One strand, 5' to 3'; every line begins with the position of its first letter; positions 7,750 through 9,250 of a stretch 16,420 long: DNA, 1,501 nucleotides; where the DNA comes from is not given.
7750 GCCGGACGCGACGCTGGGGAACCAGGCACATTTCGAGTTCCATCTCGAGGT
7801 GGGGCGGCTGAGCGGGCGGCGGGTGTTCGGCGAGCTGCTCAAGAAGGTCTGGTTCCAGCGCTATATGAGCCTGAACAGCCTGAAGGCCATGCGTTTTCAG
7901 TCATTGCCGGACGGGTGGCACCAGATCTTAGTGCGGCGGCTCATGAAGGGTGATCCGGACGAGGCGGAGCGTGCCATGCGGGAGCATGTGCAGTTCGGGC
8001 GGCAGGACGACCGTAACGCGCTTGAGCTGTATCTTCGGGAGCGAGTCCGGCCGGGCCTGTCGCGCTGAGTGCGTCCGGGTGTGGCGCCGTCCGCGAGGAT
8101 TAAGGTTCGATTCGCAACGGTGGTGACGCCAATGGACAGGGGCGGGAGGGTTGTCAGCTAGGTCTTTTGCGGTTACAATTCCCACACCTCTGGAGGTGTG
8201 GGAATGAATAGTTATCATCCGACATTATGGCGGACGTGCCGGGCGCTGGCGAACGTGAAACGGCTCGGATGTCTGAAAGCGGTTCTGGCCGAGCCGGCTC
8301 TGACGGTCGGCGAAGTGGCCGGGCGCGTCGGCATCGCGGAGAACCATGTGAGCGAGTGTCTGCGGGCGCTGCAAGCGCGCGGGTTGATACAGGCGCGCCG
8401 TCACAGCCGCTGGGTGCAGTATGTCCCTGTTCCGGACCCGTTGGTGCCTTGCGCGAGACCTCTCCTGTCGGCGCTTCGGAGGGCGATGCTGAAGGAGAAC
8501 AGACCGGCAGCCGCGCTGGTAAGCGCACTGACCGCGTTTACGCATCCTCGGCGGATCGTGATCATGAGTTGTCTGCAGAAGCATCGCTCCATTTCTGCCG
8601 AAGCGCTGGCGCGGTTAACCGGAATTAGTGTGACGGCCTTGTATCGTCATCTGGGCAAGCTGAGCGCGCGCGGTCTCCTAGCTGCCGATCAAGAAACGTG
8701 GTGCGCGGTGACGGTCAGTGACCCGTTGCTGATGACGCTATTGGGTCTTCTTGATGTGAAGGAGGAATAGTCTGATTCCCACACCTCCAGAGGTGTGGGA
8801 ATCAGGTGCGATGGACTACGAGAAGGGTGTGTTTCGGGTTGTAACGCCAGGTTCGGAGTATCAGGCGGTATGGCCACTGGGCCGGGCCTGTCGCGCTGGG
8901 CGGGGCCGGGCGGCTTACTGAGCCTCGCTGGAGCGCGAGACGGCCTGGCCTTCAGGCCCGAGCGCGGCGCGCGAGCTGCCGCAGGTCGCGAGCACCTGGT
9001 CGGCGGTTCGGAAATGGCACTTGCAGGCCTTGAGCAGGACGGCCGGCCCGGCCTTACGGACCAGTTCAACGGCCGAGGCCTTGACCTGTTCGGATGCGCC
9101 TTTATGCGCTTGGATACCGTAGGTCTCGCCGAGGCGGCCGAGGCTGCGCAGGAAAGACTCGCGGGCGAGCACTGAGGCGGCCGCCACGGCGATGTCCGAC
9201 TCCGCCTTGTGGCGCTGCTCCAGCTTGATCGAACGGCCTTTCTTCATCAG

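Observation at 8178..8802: Tandem-wHTH regulator gene bracketed by two inverted copies of a perfect 28-bp palindrome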

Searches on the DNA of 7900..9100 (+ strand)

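Call 52: search_rna_families(source=window, start=7900, end=9100, threshold=evalue, max_evalue=1)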
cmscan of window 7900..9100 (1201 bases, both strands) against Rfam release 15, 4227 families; matches with E-value up to 1: 0.
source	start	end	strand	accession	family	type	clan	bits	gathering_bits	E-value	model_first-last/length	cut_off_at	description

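Call 72: search_rna_families(source=L016, start=3000, end=5200, threshold=evalue, max_evalue=1)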
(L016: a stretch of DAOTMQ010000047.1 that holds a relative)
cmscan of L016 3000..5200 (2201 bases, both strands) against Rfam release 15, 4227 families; matches with E-value up to 1: 1.
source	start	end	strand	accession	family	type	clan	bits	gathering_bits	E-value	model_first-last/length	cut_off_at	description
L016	3745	3782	-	RF02589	Spy779816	Gene; sRNA;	-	23.3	67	0.75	44-83/88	no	S. pyogenes small RNA 779816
